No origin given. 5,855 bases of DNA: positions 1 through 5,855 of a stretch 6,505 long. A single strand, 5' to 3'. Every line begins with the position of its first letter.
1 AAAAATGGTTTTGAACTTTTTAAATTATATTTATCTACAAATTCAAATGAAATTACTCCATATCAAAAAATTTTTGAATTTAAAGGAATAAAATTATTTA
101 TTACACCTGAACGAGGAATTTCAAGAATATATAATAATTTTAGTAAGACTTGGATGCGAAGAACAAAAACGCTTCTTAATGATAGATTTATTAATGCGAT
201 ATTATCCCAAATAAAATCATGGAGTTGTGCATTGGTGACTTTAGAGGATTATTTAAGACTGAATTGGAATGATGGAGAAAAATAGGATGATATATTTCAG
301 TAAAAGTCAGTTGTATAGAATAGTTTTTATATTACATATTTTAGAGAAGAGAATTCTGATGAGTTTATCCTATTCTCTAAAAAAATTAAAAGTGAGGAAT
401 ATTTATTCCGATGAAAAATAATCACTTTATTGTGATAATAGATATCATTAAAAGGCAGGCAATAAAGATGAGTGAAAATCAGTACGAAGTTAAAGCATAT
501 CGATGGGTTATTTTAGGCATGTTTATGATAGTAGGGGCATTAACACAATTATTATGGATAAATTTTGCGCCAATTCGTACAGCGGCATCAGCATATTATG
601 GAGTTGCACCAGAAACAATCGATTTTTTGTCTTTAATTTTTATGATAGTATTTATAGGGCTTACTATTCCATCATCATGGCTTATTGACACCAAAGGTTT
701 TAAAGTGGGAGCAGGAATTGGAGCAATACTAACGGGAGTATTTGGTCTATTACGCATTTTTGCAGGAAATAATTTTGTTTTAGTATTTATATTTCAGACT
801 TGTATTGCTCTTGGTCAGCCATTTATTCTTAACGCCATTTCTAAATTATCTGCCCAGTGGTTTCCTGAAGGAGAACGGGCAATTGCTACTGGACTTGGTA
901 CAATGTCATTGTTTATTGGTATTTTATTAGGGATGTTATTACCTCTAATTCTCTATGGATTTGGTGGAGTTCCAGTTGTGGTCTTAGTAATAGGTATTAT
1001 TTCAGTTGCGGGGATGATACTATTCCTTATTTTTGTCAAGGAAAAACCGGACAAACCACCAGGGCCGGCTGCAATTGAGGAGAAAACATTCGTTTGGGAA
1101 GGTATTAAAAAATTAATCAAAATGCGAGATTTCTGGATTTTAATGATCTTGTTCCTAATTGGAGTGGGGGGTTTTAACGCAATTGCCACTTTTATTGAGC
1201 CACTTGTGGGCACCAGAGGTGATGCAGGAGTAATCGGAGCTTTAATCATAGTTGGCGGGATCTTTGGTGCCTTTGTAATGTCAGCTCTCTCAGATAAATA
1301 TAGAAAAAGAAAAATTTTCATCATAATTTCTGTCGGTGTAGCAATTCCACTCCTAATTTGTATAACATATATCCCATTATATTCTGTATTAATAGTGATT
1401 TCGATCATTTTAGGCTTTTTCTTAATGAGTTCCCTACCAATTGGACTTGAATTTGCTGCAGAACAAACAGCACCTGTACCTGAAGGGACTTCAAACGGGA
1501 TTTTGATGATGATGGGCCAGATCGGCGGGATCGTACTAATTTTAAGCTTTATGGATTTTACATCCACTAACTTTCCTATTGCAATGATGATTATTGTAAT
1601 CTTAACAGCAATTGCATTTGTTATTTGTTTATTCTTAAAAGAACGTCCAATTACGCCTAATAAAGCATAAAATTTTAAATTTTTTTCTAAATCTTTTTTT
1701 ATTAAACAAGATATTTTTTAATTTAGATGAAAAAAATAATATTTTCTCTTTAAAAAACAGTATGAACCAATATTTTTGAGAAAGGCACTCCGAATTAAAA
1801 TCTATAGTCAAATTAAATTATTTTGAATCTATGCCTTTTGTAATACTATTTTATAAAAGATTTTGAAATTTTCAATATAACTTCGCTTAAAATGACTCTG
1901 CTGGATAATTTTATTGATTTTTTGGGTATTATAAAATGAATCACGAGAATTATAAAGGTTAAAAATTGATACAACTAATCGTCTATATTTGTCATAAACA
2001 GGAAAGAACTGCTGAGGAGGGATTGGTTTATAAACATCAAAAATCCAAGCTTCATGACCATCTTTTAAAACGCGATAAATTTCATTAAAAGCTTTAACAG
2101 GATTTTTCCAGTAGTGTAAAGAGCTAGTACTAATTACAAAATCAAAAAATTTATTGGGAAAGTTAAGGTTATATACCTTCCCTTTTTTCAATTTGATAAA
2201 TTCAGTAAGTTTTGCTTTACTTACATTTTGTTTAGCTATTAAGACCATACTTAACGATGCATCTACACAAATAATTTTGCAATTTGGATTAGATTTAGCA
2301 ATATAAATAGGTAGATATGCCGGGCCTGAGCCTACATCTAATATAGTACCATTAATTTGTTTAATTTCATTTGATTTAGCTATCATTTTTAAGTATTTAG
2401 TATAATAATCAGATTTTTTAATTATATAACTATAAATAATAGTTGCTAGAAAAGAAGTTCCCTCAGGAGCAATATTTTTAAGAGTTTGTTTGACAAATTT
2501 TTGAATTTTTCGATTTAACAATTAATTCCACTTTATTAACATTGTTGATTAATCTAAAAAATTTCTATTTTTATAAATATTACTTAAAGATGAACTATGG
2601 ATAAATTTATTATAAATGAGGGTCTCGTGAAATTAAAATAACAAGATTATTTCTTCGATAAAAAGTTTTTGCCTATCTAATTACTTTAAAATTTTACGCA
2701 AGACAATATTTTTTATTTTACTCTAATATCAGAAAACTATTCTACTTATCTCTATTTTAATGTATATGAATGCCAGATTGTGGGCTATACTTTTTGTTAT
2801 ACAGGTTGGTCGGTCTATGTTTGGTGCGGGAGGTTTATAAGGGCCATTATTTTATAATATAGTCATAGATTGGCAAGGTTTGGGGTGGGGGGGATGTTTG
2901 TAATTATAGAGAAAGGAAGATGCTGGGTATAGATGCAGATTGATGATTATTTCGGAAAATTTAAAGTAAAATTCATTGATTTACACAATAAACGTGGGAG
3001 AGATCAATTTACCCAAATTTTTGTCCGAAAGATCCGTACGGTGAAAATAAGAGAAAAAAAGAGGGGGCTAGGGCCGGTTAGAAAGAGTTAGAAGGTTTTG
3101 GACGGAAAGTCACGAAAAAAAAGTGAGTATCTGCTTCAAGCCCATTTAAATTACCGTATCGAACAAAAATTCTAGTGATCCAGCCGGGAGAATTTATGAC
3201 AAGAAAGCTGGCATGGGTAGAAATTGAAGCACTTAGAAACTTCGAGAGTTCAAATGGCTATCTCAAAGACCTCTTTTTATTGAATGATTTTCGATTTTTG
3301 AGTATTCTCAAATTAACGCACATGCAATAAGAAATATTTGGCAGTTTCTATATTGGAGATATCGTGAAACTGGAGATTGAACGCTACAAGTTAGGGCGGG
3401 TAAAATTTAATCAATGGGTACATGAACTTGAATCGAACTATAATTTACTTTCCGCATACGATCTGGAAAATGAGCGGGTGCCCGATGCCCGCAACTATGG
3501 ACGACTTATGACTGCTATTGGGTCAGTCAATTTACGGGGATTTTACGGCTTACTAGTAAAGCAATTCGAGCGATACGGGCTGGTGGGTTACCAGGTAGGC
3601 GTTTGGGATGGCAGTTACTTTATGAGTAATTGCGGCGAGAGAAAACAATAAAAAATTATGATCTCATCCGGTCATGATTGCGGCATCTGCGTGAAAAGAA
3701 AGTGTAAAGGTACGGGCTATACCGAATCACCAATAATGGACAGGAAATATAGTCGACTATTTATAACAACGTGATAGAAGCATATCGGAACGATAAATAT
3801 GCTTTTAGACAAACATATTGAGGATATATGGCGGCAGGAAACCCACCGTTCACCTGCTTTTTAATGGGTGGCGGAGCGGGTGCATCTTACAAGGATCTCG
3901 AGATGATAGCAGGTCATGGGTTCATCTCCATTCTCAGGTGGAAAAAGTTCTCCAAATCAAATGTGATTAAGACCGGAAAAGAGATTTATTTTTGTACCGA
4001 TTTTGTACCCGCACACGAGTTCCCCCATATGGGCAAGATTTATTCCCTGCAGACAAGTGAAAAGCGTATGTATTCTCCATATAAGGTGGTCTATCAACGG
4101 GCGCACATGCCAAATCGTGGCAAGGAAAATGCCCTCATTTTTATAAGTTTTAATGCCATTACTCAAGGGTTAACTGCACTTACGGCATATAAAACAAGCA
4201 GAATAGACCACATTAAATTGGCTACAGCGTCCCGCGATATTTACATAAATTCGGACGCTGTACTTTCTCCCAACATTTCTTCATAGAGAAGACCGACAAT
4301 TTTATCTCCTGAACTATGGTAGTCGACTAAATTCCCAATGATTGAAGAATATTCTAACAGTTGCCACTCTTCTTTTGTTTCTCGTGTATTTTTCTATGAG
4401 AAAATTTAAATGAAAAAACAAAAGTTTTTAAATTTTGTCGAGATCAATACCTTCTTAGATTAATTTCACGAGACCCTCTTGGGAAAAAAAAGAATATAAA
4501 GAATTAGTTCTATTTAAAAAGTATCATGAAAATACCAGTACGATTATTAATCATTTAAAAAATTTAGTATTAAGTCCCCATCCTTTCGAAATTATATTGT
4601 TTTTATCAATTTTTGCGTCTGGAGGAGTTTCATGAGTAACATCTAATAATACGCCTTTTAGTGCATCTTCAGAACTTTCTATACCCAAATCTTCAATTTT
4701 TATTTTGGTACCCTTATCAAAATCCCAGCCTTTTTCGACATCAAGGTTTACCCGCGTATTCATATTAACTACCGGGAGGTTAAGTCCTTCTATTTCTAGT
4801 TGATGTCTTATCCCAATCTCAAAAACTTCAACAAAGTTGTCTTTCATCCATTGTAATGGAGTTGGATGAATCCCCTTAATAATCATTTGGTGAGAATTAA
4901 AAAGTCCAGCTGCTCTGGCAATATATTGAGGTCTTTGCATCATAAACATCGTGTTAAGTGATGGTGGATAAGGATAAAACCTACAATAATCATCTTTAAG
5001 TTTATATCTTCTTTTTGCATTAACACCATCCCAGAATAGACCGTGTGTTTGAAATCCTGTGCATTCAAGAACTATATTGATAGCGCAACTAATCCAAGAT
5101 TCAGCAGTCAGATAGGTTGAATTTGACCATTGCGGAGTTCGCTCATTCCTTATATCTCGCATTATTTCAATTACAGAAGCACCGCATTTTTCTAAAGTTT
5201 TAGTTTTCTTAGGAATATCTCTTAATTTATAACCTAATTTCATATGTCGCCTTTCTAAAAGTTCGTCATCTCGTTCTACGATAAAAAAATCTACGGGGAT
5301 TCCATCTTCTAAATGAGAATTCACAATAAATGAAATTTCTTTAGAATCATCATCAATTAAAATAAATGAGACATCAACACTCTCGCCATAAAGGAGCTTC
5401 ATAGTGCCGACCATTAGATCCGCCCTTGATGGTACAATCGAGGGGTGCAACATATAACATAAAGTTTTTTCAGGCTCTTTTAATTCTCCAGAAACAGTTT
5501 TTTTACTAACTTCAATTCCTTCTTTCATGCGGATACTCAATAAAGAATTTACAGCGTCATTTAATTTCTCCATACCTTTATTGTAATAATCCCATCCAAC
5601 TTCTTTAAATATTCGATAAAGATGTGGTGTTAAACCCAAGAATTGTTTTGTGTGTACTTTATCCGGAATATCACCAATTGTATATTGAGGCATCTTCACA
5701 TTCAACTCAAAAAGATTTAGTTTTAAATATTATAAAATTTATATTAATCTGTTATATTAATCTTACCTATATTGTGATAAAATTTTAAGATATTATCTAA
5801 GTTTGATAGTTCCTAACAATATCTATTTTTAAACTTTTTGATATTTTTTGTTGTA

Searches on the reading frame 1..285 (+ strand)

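Call 8: search_protein_families(library=pfam, proteins=[window:1-285:+], max_evalue=1)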
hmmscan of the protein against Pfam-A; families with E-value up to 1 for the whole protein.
window:1-285:+ (94 aa): 1 family
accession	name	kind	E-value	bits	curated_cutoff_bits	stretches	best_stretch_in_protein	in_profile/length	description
PF20851.2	SidM_Rab1-act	-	0.11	12.8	27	1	25-84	124-182/196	SidM, Rab1-activation domain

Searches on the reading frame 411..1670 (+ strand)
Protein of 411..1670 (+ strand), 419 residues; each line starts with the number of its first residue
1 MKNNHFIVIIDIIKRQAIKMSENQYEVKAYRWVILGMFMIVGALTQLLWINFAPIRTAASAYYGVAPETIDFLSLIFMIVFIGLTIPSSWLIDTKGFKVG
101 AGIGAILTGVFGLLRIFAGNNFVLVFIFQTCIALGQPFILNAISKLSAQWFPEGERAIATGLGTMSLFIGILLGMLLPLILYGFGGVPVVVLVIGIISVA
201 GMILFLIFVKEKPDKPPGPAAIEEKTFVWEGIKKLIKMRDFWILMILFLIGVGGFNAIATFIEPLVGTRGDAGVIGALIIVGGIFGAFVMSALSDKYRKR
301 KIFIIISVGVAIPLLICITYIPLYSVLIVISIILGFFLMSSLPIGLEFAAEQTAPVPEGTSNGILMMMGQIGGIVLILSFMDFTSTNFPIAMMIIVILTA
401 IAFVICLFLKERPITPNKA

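Call 8: search_protein_families(library=pfam, proteins=[window:411-1670:+], max_evalue=1)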
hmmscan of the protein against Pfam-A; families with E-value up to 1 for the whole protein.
window:411-1670:+ (419 aa): 3 families
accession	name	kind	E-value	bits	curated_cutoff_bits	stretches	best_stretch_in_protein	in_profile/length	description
PF07690.21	MFS_1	-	1.2e-40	140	33.4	2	39-265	2-228/347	Major Facilitator Superfamily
PF13347.12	MFS_2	-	1.7e-08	33.9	27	1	159-341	135-331/427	MFS/sugar transport protein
PF00083.30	Sugar_tr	-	0.0012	18.3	22.3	1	272-413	48-195/452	Sugar (and other) transporter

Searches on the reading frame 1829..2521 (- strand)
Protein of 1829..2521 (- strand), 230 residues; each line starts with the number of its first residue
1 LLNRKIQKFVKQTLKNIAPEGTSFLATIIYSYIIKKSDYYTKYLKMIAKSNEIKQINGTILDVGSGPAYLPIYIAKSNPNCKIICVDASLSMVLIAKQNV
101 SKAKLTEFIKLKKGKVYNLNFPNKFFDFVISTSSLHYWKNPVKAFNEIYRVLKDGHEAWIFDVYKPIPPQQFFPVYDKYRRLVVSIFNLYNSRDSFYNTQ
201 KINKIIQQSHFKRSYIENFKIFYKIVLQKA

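Call 8: search_protein_families(library=pfam, proteins=[window:1829-2521:-], max_evalue=1)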
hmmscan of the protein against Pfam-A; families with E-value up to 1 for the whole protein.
window:1829-2521:- (230 aa): 19 families
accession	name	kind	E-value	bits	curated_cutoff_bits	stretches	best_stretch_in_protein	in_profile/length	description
PF08241.18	Methyltransf_11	-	2.2e-19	70.3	21.2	1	61-155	1-90/95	Methyltransferase domain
PF13649.12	Methyltransf_25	-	1e-17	65.1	27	1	60-155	1-96/97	Methyltransferase domain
PF13847.12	Methyltransf_31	-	4.2e-15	56.1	27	1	57-163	4-112/145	Methyltransferase domain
PF08242.18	Methyltransf_12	-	1.1e-12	49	30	1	61-155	1-95/98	Methyltransferase domain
PF01209.24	Ubie_methyltran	-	1.6e-09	37.9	20.1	1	52-185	44-175/233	ubiE/COQ5 methyltransferase family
PF13489.12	Methyltransf_23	-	3.8e-09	36.9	27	1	54-157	20-113/164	Methyltransferase domain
PF05175.20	MTS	-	1.2e-08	35.3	23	1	55-132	30-105/170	Methyltransferase small domain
PF12847.13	Methyltransf_18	-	2e-06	28.4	27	1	53-124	12-82/151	Methyltransferase domain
PF04816.18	TrmK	-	8.7e-06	25.8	27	1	60-115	1-56/205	tRNA (adenine(22)-N(1))-methyltransferase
PF01170.24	UPF0020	-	9.3e-05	22.6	22.3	1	75-131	71-127/197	RMKL-like, methyltransferase domain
PF13679.12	Methyltransf_32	-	0.00024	21.5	27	1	43-120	9-93/143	Methyltransferase domain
PF24675.1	NpmA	-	0.00072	19.3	60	1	51-96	18-64/214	16S rRNA (adenine(1408)-N(1))-methyltransferase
PF10294.15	Methyltransf_16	-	0.0014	18.9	21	1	41-130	29-125/174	Lysine methyltransferase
PF00891.24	Methyltransf_2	-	0.0028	17.5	22.3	1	53-155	60-159/210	O-methyltransferase domain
PF01728.25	FtsJ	-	0.0036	17.7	24.1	1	42-131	8-97/181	FtsJ-like methyltransferase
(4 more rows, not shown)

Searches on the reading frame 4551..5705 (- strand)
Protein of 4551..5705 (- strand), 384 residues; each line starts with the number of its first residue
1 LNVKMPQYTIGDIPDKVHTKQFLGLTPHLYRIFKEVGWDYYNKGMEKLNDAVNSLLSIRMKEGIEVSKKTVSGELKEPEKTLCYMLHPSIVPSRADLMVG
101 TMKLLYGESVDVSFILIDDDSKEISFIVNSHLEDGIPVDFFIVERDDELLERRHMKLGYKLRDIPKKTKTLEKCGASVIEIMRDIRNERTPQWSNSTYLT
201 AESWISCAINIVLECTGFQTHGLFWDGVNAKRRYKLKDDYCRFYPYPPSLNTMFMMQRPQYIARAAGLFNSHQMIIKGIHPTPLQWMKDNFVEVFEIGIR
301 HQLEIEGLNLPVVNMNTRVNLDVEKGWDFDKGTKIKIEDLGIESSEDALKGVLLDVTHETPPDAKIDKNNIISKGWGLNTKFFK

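Call 8: search_protein_families(library=pfam, proteins=[window:4551-5705:-], max_evalue=1)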
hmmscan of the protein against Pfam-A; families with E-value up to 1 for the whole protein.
window:4551-5705:- (384 aa): 1 family
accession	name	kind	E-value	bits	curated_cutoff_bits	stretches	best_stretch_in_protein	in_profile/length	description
PF22990.1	ABHD16_N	-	0.02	15.3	27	1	25-59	8-43/125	Phosphatidylserine Lipase ABHD16 N-terminal domain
